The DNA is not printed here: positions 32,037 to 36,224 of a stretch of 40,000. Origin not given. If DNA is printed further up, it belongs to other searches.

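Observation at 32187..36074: Loading module with DH plus an FkbM-type methyltransferase apparently nested inside the FkbH region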

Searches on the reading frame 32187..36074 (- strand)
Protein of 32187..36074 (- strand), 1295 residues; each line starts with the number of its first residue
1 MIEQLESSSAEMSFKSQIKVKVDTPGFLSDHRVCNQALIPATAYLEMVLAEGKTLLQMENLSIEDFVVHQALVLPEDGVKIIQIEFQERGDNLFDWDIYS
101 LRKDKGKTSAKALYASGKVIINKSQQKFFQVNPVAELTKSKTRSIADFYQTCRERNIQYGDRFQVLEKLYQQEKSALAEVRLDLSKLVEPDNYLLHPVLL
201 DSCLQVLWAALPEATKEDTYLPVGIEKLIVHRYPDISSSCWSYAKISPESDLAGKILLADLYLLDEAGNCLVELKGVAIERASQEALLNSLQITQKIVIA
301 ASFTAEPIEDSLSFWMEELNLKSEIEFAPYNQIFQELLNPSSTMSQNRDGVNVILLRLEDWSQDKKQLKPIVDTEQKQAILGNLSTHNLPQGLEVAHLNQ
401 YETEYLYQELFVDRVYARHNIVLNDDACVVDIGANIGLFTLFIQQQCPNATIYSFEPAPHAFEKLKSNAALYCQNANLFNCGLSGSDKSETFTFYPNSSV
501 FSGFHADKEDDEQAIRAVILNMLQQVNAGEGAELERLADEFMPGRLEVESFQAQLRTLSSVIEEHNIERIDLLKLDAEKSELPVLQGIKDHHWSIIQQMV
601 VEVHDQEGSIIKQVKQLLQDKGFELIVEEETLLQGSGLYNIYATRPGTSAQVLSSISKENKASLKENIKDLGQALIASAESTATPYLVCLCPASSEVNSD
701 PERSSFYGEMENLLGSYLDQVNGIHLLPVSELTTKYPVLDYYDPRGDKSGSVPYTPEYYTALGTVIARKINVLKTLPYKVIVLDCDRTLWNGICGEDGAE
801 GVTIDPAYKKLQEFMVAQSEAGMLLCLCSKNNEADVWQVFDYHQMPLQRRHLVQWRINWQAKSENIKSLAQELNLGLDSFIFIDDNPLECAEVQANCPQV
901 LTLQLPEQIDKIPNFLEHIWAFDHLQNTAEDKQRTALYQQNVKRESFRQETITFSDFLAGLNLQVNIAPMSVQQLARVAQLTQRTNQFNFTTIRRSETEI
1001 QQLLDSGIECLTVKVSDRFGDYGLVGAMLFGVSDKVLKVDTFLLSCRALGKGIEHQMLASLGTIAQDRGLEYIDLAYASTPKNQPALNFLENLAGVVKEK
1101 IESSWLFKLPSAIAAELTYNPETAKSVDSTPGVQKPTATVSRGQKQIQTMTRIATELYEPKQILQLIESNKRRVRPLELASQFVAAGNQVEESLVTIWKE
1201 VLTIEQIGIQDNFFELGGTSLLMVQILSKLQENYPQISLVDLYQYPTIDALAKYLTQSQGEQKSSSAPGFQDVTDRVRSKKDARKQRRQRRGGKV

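Call 5: search_protein_families(library=pfam, proteins=[window:32187-36074:-], max_evalue=0.01)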
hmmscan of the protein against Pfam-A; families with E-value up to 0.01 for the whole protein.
window:32187-36074:- (1295 aa): 6 families
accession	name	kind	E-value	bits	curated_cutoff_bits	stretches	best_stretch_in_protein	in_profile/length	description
PF14765.12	PS-DH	-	2.1e-32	112.4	23.7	1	143-288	17-165/166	Polyketide synthase dehydratase N-terminal domain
PF05050.19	Methyltransf_21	-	1.5e-18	67.9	22.7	1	431-625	1-173/173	Methyltransferase FkbM domain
PF21089.3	PKS_DH_N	-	3.7e-17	62.6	27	1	9-100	13-102/103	Polyketide synthase dehydratase domain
PF00550.31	PP-binding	-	1.3e-14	54.6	20.8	1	1193-1255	2-67/67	Phosphopantetheine attachment site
PF02475.24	TRM5-TYW2_MTfase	-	0.00055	20.4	28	1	422-471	33-82/164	TRM5/TYW2 methyltransferase domain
PF13649.12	Methyltransf_25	-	0.0093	17.1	27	0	429-485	1-57/97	Methyltransferase domain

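Call 6: search_protein_families(library=ncbifam, proteins=[window:32187-36074:-], max_evalue=0.01)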
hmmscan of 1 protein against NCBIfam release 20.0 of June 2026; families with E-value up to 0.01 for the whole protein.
window:32187-36074:- (1295 aa): 11 families
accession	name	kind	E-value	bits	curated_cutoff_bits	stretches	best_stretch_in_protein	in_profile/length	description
TIGR01686.1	FkbH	subfamily_domain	1.3e-89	300.5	146.65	1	778-1095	3-319/323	FkbH domain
TIGR01444.1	fkbM_fam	subfamily_domain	8.8e-27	94.3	37.7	1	429-604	2-143/143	FkbM family methyltransferase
NF041183.1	Pks2_ls1_myc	equivalog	1e-18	65.7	2400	1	19-281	916-1170/2086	sulfolipid-1 biosynthesis phthioceranic/hydroxyphthioceranic acid synthase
NF047350.1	aureusi_NRPS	equivalog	4.3e-17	60.3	2500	1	1176-1261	1911-1996/2373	aureusimine non-ribosomal peptide synthetase AusA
TIGR01681.1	HAD-SF-IIIC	subfamily_domain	1.2e-16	61.7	35.75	1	779-895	1-130/132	HAD-IIIC family phosphatase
NF004282.0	PRK05691.1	subfamily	1.2e-16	58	4090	1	1181-1262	2701-2782/4334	non-ribosomal peptide synthase/polyketide synthase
TIGR04532.1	PT_fungal_PKS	subfamily_domain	5.4e-15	55.6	168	1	3-287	10-323/329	polyketide product template domain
NF038078.1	NRPS_MxcG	equivalog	6.8e-12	43.5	2300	1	1171-1267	956-1053/1442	myxochelin non-ribosomal peptide synthetase MxcG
NF041803.1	NRPS_SolG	exception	4.1e-11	41.2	2200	1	1182-1253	1082-1153/1163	solanimycin non-ribosomal peptide synthetase SolG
TIGR03443.1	alpha_am_amid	equivalog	9.5e-07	26.5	1030.1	1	1187-1262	846-924/1390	L-aminoadipate-semialdehyde dehydrogenase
TIGR02469.1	CbiT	equivalog_domain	0.00011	22.5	78.3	1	422-480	16-75/124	precorrin-6Y C5,15-methyltransferase (decarboxylating) subunit CbiT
